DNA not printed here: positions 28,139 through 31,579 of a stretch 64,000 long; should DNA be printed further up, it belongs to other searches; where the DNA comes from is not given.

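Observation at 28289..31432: Methyltransferase / coiled-coil / GT2 / GT4 on one 1047-aa chain: candidate terminator, ruler and polymerase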

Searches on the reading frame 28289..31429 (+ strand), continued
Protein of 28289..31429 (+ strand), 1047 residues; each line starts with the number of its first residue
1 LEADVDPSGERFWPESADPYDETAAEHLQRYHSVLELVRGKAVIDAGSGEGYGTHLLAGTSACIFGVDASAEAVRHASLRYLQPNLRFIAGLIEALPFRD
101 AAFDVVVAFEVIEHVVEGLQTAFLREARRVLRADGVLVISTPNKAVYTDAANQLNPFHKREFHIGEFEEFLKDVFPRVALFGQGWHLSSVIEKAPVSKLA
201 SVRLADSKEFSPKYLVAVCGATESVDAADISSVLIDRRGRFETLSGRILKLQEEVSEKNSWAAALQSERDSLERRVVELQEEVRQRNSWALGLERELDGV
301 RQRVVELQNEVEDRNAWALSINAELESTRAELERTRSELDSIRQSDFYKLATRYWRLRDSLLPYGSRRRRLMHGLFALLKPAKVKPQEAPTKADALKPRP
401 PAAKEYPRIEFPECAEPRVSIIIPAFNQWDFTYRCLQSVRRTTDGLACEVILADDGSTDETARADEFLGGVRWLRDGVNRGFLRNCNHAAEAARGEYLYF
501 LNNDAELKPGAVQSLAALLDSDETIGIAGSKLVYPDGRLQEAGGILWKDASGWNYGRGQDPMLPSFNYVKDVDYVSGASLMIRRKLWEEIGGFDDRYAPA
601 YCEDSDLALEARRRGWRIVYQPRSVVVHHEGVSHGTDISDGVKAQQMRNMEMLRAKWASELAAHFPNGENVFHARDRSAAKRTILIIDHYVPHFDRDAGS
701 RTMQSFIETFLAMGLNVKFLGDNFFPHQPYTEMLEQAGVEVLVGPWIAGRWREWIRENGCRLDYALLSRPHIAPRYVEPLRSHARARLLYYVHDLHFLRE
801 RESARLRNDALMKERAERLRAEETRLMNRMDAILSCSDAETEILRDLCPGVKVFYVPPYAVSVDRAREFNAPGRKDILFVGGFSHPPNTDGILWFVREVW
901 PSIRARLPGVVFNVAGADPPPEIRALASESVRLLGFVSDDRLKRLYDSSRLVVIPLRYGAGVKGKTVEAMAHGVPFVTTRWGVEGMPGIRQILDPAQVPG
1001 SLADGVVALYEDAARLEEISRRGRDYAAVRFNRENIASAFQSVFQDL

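Call 11: search_solved_structures(query=window:28289-31429:+, max_evalue=0.01)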
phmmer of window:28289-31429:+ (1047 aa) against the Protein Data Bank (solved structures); distinct sequences matched with E-value up to 0.01: 40.
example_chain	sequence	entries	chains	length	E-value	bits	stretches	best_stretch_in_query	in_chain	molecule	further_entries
3l8d_A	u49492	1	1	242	3.5e-12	48.5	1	11-140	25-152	Methyltransferase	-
2z87_A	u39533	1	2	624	4.2e-12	48.2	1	416-515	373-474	Chondroitin synthase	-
2z86_A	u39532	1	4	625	4.2e-12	48.2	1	416-515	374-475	Chondroitin synthase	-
1xxl_A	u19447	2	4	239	4.9e-08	34.7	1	41-169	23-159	YcgJ protein | ycgJ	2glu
6p61_A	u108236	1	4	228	1.2e-06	30.2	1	416-508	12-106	Glycosyltransferase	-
2gs9_A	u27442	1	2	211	1.3e-06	30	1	38-141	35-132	Hypothetical protein TT1324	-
6f5z_A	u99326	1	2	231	5e-06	28.1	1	35-138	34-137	24-sterol C-methyltransferase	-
6uv6_A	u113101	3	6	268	6.7e-06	27.7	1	21-140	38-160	D-glucose O-methyltransferase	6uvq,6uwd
1p91_A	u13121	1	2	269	8.7e-06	27.3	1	40-109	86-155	Ribosomal RNA large subunit methyltransferase A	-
1ve3_A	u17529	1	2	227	1e-05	27.1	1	38-139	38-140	hypothetical protein PH0226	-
3jwi_A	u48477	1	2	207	3.2e-05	25.4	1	31-149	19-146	Methyltransferase type 12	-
3bus_A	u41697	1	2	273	3.5e-05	25.3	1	17-140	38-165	Methyltransferase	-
8zc8_A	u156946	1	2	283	4.3e-05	25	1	14-140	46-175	MitM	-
21zq_A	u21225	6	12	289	4.5e-05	24.9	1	14-140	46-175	MitM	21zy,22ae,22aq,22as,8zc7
3jwg_A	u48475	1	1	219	4.6e-05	24.9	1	31-149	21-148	Methyltransferase type 12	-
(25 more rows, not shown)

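Call 20: find_encoding_contigs(protein=P0014, flank=10000, max_places=2)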
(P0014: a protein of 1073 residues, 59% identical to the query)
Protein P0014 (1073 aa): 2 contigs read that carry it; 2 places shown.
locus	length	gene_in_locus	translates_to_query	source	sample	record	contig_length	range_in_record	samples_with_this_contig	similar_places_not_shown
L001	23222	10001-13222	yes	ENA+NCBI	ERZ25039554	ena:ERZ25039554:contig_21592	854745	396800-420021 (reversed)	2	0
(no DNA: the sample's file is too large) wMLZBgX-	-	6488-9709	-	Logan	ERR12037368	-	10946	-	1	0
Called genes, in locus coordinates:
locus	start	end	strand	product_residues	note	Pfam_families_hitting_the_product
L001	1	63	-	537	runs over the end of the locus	PF13439:Glyco_transf_4, PF00534:Glycos_transf_1 (weak), PF13692:Glyco_trans_1_4, PF13524:Glyco_trans_1_2 (weak)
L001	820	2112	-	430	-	PF00005:ABC_tran, PF14524:Wzt_C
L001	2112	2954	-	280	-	PF01061:ABC2_membrane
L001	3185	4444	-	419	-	PF13439:Glyco_transf_4, PF13579:Glyco_trans_4_4, PF09314:DUF1972 (weak), PF00534:Glycos_transf_1, PF13692:Glyco_trans_1_4, PF13524:Glyco_trans_1_2 (weak)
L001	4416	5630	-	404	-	PF04932:Wzy_C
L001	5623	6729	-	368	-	PF13439:Glyco_transf_4, PF13579:Glyco_trans_4_4, PF00534:Glycos_transf_1, PF13692:Glyco_trans_1_4, PF13524:Glyco_trans_1_2 (weak)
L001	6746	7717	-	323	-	PF01073:3Beta_HSD, PF01370:Epimerase, PF02719:Polysacc_synt_2, PF05368:NmrA (weak), PF07993:NAD_binding_4 (weak), PF13460:NAD_binding_10, PF16363:GDP_Man_Dehyd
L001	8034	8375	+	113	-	-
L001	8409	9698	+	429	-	PF04892:VanZ-LLP1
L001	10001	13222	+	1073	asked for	PF02353:CMAS, PF05175:MTS, PF13489:Methyltransf_23, PF13847:Methyltransf_31, PF08241:Methyltransf_11, PF08242:Methyltransf_12, PF13649:Methyltransf_25, PF00535:Glycos_transf_2, +7 more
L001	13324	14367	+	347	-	PF00288:GHMP_kinases_N, PF08544:GHMP_kinases_C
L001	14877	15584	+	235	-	PF00483:NTP_transferase, PF12804:NTP_transf_3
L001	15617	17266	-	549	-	PF06826:Asp-Al_Ex, PF02080:TrkA_C, PF06826:Asp-Al_Ex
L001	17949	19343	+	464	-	PF00078:RVT_1, PF08388:GIIM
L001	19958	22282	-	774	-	PF13620:CarboxypepD_reg, PF13715:CarbopepD_reg_2, PF07715:Plug (faint), PF00593:TonB_dep_Rec_b-barrel, PF25183:OMP_b-brl_4 (faint)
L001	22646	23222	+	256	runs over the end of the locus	-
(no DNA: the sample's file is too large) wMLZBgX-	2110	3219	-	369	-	PF13439:Glyco_transf_4, PF13579:Glyco_trans_4_4, PF00534:Glycos_transf_1, PF13692:Glyco_trans_1_4, PF13524:Glyco_trans_1_2 (weak)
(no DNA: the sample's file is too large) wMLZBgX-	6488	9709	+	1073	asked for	PF02353:CMAS, PF05175:MTS, PF13489:Methyltransf_23, PF13847:Methyltransf_31, PF08241:Methyltransf_11, PF08242:Methyltransf_12, PF13649:Methyltransf_25, PF00535:Glycos_transf_2, +7 more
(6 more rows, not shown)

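Call 21: find_encoding_contigs(protein=P0008, flank=10000, max_places=2)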
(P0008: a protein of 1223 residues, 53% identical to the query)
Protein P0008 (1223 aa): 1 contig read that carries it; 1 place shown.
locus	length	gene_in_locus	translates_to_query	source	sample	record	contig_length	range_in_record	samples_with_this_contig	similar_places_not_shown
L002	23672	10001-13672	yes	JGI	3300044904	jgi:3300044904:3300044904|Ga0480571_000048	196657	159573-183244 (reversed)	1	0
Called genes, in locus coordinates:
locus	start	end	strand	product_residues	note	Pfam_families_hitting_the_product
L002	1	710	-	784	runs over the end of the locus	PF00535:Glycos_transf_2, PF13641:Glyco_tranf_2_3, PF13632:Glyco_trans_2_3, PF13439:Glyco_transf_4, PF00534:Glycos_transf_1, PF13692:Glyco_trans_1_4, PF13524:Glyco_trans_1_2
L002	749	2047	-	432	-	PF00005:ABC_tran, PF14524:Wzt_C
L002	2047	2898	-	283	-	PF01061:ABC2_membrane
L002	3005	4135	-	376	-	PF13439:Glyco_transf_4, PF13579:Glyco_trans_4_4, PF09314:DUF1972, PF00534:Glycos_transf_1, PF13692:Glyco_trans_1_4, PF13524:Glyco_trans_1_2 (weak)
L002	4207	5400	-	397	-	PF04932:Wzy_C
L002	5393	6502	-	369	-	PF13439:Glyco_transf_4, PF13477:Glyco_trans_4_2, PF13579:Glyco_trans_4_4, PF00534:Glycos_transf_1, PF13692:Glyco_trans_1_4, PF13524:Glyco_trans_1_2 (weak)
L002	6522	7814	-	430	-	PF03446:NAD_binding_2, PF03721:UDPG_MGDP_dh_N, PF00984:UDPG_MGDP_dh, PF03720:UDPG_MGDP_dh_C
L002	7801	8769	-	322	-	PF01073:3Beta_HSD, PF01370:Epimerase, PF02719:Polysacc_synt_2, PF07993:NAD_binding_4 (faint), PF13460:NAD_binding_10, PF16363:GDP_Man_Dehyd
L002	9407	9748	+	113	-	PF08448:PAS_4 (weak)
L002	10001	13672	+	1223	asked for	PF02353:CMAS, PF05175:MTS, PF08241:Methyltransf_11, PF08242:Methyltransf_12, PF13489:Methyltransf_23, PF13649:Methyltransf_25, PF13847:Methyltransf_31, PF00535:Glycos_transf_2, +8 more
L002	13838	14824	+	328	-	PF00288:GHMP_kinases_N, PF08544:GHMP_kinases_C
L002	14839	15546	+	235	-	PF00483:NTP_transferase, PF12804:NTP_transf_3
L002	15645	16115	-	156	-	-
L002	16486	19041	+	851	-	PF03030:H_PPase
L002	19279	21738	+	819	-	PF00933:Glyco_hydro_3, PF01915:Glyco_hydro_3_C, PF07705:CARDB (faint), PF14310:Fn3-like, PF03422:CBM_6 (weak), PF16990:CBM_35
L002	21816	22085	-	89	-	PF00578:AhpC-TSA, PF08534:Redoxin (weak)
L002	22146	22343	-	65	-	-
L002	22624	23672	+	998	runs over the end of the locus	PF13620:CarboxypepD_reg, PF13715:CarbopepD_reg_2 (faint), PF17210:SdrD_B (faint), PF25183:OMP_b-brl_4, PF00593:TonB_dep_Rec_b-barrel (weak), PF25183:OMP_b-brl_4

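Call 22: find_encoding_contigs(protein=P0026, flank=10000, max_places=2)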
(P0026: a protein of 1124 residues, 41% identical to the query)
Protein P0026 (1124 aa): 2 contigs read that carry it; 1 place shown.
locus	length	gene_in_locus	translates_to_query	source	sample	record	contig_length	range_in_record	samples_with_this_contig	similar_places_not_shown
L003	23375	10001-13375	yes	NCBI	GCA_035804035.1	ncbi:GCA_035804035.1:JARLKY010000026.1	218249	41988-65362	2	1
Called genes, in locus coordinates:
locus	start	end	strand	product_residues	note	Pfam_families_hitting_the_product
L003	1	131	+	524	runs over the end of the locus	PF04434:SWIM (weak)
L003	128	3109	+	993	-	PF12419:DUF3670, PF00176:SNF2-rel_dom, PF00271:Helicase_C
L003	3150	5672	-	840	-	PF04932:Wzy_C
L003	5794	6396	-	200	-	PF01583:APS_kinase, PF13238:AAA_18 (weak), PF13671:AAA_33 (weak)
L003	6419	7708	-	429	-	PF00685:Sulfotransfer_1, PF13469:Sulfotransfer_3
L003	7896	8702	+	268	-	PF01061:ABC2_membrane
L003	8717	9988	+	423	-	PF13555:AAA_29 (weak), PF00005:ABC_tran, PF14524:Wzt_C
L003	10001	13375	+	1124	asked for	PF01209:Ubie_methyltran, PF02353:CMAS, PF05175:MTS, PF13489:Methyltransf_23, PF13847:Methyltransf_31, PF08241:Methyltransf_11, PF08242:Methyltransf_12, PF13649:Methyltransf_25, +6 more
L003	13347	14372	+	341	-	PF00288:GHMP_kinases_N, PF08544:GHMP_kinases_C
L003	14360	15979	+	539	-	PF01757:Acyl_transf_3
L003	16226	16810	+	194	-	PF13580:SIS_2, PF01380:SIS (weak)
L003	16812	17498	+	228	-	PF00483:NTP_transferase, PF12804:NTP_transf_3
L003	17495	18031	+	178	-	PF08645:PNK3P, PF13419:HAD_2 (weak), PF13242:Hydrolase_like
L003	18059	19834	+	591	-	-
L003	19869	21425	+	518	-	PF01212:Beta_elim_lyase (faint), PF01041:DegT_DnrJ_EryC1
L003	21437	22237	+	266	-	PF00483:NTP_transferase, PF12804:NTP_transf_3 (weak)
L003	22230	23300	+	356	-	PF01073:3Beta_HSD, PF01370:Epimerase, PF02719:Polysacc_synt_2, PF04321:RmlD_sub_bind (weak), PF16363:GDP_Man_Dehyd, PF07993:NAD_binding_4 (weak)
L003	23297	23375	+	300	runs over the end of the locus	PF01073:3Beta_HSD, PF01370:Epimerase, PF04321:RmlD_sub_bind, PF05368:NmrA (faint), PF07993:NAD_binding_4 (faint), PF16363:GDP_Man_Dehyd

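Call 29: find_encoding_contigs(protein=P0025, flank=10000, max_places=1)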
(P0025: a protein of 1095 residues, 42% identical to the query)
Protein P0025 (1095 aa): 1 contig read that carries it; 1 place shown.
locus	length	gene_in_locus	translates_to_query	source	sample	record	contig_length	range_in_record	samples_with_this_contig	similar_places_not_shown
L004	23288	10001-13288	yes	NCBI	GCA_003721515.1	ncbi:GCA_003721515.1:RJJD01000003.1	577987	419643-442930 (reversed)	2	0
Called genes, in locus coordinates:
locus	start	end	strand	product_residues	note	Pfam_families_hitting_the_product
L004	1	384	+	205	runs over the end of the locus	PF01679:Pmp3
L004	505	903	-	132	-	-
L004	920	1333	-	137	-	-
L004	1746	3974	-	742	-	PF05193:Peptidase_M16_C, PF00675:Peptidase_M16, PF05193:Peptidase_M16_C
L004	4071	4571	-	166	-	PF00675:Peptidase_M16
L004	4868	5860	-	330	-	PF00296:Bac_luciferase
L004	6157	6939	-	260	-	PF09995:MPAB_Lcp_cat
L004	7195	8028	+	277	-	PF00535:Glycos_transf_2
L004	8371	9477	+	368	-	PF13439:Glyco_transf_4, PF13477:Glyco_trans_4_2 (weak), PF00534:Glycos_transf_1, PF13692:Glyco_trans_1_4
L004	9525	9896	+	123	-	-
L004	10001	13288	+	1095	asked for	PF01209:Ubie_methyltran, PF05175:MTS, PF13489:Methyltransf_23, PF08241:Methyltransf_11, PF08242:Methyltransf_12, PF13649:Methyltransf_25, PF13847:Methyltransf_31, PF00535:Glycos_transf_2, +7 more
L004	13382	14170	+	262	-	PF13489:Methyltransf_23 (weak), PF08242:Methyltransf_12 (weak)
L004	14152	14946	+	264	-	PF00535:Glycos_transf_2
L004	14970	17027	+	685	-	-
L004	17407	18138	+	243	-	PF13489:Methyltransf_23 (faint)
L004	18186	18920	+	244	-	PF05045:RgpF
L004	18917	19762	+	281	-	-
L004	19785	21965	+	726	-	PF13439:Glyco_transf_4, PF13579:Glyco_trans_4_4, PF00534:Glycos_transf_1, PF13692:Glyco_trans_1_4, PF13641:Glyco_tranf_2_3 (weak), PF00535:Glycos_transf_2, PF10111:Glyco_tranf_2_2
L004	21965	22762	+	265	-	PF01061:ABC2_membrane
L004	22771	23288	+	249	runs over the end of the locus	PF00005:ABC_tran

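Call 30: find_encoding_contigs(protein=P0037, flank=10000, max_places=1)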
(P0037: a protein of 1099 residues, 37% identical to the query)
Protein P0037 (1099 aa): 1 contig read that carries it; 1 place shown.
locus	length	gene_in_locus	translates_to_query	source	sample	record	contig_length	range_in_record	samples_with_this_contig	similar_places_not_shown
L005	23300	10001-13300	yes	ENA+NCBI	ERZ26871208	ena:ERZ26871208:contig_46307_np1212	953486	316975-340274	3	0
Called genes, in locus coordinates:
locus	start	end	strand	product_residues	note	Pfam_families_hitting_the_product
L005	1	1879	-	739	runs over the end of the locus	PF00596:Aldolase_II, PF00106:adh_short, PF13561:adh_short_C2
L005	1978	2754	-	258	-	PF08220:HTH_DeoR, PF00455:DeoRC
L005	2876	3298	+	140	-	PF00072:Response_reg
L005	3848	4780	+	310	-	PF00535:Glycos_transf_2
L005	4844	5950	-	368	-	PF02350:Epimerase_2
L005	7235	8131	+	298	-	PF01061:ABC2_membrane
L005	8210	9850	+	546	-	PF00005:ABC_tran, PF14524:Wzt_C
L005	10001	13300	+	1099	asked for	PF13489:Methyltransf_23, PF08241:Methyltransf_11, PF08242:Methyltransf_12, PF13649:Methyltransf_25, PF13847:Methyltransf_31, PF00535:Glycos_transf_2, PF13641:Glyco_tranf_2_3, PF13692:Glyco_trans_1_4, +4 more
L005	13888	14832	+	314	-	PF13489:Methyltransf_23, PF08241:Methyltransf_11, PF13649:Methyltransf_25, PF13847:Methyltransf_31 (faint)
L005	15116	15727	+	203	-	PF01370:Epimerase, PF16363:GDP_Man_Dehyd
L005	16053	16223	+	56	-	-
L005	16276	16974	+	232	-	PF13489:Methyltransf_23 (weak), PF08241:Methyltransf_11, PF08242:Methyltransf_12 (weak)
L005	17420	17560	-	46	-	-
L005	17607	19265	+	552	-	-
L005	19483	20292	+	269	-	PF00456:Transketolase_N, PF13292:DXP_synthase_N (weak)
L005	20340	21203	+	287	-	PF02779:Transket_pyr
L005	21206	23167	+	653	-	PF01370:Epimerase, PF16363:GDP_Man_Dehyd, PF00535:Glycos_transf_2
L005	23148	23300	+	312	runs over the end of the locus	PF13489:Methyltransf_23, PF13847:Methyltransf_31 (weak), PF08241:Methyltransf_11, PF08242:Methyltransf_12, PF13649:Methyltransf_25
